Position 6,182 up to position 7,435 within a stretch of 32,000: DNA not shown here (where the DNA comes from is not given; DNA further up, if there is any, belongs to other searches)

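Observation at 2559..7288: Translationally coupled pair of giant uncharacterised surface proteins (A1/B1) that recurs as a paralogous pair elsewhere in the window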

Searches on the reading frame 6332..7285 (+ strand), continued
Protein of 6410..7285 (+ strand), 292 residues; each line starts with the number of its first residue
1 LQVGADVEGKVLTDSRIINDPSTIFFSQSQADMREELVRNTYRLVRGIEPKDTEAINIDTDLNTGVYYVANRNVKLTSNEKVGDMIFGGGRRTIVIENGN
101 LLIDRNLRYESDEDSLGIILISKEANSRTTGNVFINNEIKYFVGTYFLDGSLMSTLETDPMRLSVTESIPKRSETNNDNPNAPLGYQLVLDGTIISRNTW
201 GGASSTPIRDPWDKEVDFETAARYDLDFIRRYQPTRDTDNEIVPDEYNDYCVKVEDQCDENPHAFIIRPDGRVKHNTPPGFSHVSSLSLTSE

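Call 84: find_encoding_contigs(protein=P0042, flank=6000, max_places=1)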
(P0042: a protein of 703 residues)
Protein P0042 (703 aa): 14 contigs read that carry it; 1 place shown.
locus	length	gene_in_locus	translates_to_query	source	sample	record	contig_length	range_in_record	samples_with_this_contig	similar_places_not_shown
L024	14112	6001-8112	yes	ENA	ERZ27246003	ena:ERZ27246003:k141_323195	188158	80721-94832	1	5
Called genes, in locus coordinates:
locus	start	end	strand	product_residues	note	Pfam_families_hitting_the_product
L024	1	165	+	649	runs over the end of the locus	PF01336:tRNA_anti-codon, PF00152:tRNA-synt_2, PF01409:tRNA-synt_2d (faint), PF09391:DUF2000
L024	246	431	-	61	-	-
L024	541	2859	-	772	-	-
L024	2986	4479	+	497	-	PF04773:FecR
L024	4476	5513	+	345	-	PF02388:FemAB, PF13480:Acetyltransf_6, PF02388:FemAB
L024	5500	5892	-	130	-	PF05523:FdtA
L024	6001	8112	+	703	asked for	-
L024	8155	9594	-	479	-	PF02789:Peptidase_M17_N, PF00883:Peptidase_M17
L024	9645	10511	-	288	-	PF08478:POTRA_1 (weak)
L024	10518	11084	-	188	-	PF01765:RRF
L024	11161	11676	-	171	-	-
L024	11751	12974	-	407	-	PF08245:Mur_ligase_M, PF02875:Mur_ligase_C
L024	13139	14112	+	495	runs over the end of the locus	PF00071:Ras (faint), PF00350:Dynamin_N (faint), PF01926:MMR_HSR1, PF03193:RsgA_GTPase (faint), PF01926:MMR_HSR1, PF02421:FeoB_N, PF00009:GTP_EFTU, PF14714:KH_dom-like, +1 more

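Call 89: fold_search(model_id=the predicted structure, library=viral)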
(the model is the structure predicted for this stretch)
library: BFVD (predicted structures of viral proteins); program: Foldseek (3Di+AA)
matches with E <= 10: 60; with E <= 0.001: 0
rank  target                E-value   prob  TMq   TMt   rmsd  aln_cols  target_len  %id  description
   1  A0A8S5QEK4            2.4e-01  0.05  0.15  0.10  15.4       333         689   10  Pectinesterase [Myoviridae sp. ctn8H20]
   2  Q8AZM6                5.1e-01  0.03  0.14  0.14  14.7       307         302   10  Uncharacterized protein [Bracoviriform kariyai]
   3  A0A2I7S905            1.2e+00  0.04  0.15  0.06  15.4       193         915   17  Coil containing protein [Vibrio phage 2.130.O._10N.222.46.C2]
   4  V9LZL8                1.5e+00  0.02  0.09  0.08  12.8       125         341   10  Uncharacterized protein [Vibrio phage VP4B]
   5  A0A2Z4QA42            1.7e+00  0.01  0.08  0.05  20.4       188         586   11  (no name in the UniProt tables at hand)
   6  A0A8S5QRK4            1.8e+00  0.01  0.11  0.09  19.0       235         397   11  Pectate lyase (Fragment) [Podoviridae sp. ct3lO13]
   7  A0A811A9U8            2.4e+00  0.02  0.15  0.14  14.1       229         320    6  (no name in the UniProt tables at hand)
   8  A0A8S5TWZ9            2.4e+00  0.02  0.14  0.09  12.1       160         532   11  Uncharacterized protein [Siphoviridae sp. ctTgb17]
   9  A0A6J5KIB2            2.5e+00  0.02  0.16  0.10  16.7       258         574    8  Uncharacterized protein [uncultured Caudovirales phage]
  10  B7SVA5                2.7e+00  0.03  0.14  0.22  18.5       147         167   12  Uncharacterized protein [Oryctes rhinoceros nudivirus]
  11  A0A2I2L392            2.7e+00  0.01  0.12  0.09  21.1       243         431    8  Uncharacterized protein [Orpheovirus IHUMI-LCC2]
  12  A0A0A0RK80            3.3e+00  0.01  0.15  0.06  11.6       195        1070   13  (no name in the UniProt tables at hand)
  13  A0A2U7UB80            3.3e+00  0.01  0.11  0.07  18.3       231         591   12  Uncharacterized protein [Pandoravirus neocaledonia]
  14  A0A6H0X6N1            3.5e+00  0.01  0.12  0.06  14.3       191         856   12  Uncharacterized protein [Aeromonas phage PS]
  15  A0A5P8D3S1            3.5e+00  0.01  0.10  0.05  20.9       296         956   10  (no name in the UniProt tables at hand)
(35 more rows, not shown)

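Call 93: search_protein_families(library=phrogs, proteins=[P0005], max_evalue=0.01)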
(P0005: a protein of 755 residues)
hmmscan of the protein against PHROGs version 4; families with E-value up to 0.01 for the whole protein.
P0005 (755 aa): 0 families

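Call 99: search_dna_similar(query=window:6410-7285:+, collection=phages, mode=protein, max_evalue=0.01, max_rows=10)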
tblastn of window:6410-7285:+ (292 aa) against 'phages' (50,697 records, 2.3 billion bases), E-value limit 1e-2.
No match.
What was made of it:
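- On Phage tail fibre / tailspike proteins: No tblastn hit in 50,697 phage records (call 99).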

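Call 106: find_encoding_contigs(protein=P0048, flank=6000, max_places=1)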
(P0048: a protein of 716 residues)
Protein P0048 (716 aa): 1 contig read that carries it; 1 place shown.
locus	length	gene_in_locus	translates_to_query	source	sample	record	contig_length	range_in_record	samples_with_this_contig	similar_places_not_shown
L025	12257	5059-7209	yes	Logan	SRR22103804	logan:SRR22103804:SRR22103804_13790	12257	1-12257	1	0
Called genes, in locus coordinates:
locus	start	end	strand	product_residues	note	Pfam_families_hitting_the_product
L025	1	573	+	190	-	?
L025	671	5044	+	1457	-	PF13385:Laminin_G_3, PF24299:DUF7483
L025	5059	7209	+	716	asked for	-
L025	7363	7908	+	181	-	PF01765:RRF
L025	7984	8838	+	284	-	-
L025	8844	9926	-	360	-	PF02463:SMC_N, PF13175:AAA_15 (faint), PF13476:AAA_23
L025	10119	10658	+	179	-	PF00483:NTP_transferase, PF12804:NTP_transf_3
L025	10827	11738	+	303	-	PF00288:GHMP_kinases_N, PF08544:GHMP_kinases_C (weak)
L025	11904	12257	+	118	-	?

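Call 107: find_encoding_contigs(protein=P0057, flank=6000, max_places=1)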
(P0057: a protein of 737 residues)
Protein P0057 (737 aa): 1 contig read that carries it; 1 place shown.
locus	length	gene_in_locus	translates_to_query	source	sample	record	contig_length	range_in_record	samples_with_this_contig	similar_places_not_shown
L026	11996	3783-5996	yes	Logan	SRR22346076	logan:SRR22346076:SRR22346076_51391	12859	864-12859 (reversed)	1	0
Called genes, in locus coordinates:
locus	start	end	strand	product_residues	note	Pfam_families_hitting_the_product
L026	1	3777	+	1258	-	?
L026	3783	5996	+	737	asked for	-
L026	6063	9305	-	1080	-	PF00133:tRNA-synt_1, PF09334:tRNA-synt_1g, PF00300:His_Phos_1, PF00133:tRNA-synt_1, PF08264:Anticodon_1, PF10458:Val_tRNA-synt_C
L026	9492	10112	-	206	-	PF02643:DUF192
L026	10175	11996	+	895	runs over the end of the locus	?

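Call 108: find_encoding_contigs(protein=P0044, flank=6000, max_places=1)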
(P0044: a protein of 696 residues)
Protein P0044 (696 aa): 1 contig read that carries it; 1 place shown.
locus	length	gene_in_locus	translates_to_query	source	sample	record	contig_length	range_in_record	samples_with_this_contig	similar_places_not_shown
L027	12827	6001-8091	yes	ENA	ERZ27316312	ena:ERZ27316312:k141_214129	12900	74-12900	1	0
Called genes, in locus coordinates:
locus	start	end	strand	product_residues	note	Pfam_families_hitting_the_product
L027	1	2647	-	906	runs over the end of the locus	?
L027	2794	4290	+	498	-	PF04773:FecR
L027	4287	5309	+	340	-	PF02388:FemAB, PF04339:FemAB_like (weak), PF13480:Acetyltransf_6, PF02388:FemAB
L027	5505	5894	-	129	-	PF05523:FdtA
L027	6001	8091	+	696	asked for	-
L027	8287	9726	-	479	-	PF02789:Peptidase_M17_N, PF00883:Peptidase_M17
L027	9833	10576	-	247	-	PF08478:POTRA_1 (weak)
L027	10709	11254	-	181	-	PF01765:RRF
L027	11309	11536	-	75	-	-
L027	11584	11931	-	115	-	-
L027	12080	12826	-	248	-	?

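Call 109: find_encoding_contigs(protein=P0072, flank=6000, max_places=1)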
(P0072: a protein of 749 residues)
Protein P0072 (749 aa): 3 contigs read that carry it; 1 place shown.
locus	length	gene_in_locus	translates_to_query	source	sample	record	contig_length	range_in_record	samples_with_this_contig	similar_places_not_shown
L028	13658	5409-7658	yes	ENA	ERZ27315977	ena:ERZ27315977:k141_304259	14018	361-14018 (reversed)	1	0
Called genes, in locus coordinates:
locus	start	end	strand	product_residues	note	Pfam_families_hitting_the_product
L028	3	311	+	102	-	?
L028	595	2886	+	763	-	-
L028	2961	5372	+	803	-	-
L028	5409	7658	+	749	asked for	-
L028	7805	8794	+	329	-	PF00953:Glycos_transf_4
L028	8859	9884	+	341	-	PF03446:NAD_binding_2 (faint), PF03807:F420_oxidored, PF07991:KARI_N, PF01450:KARI_C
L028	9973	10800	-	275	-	-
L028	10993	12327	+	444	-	-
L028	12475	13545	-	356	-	PF00180:Iso_dh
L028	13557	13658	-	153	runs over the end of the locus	?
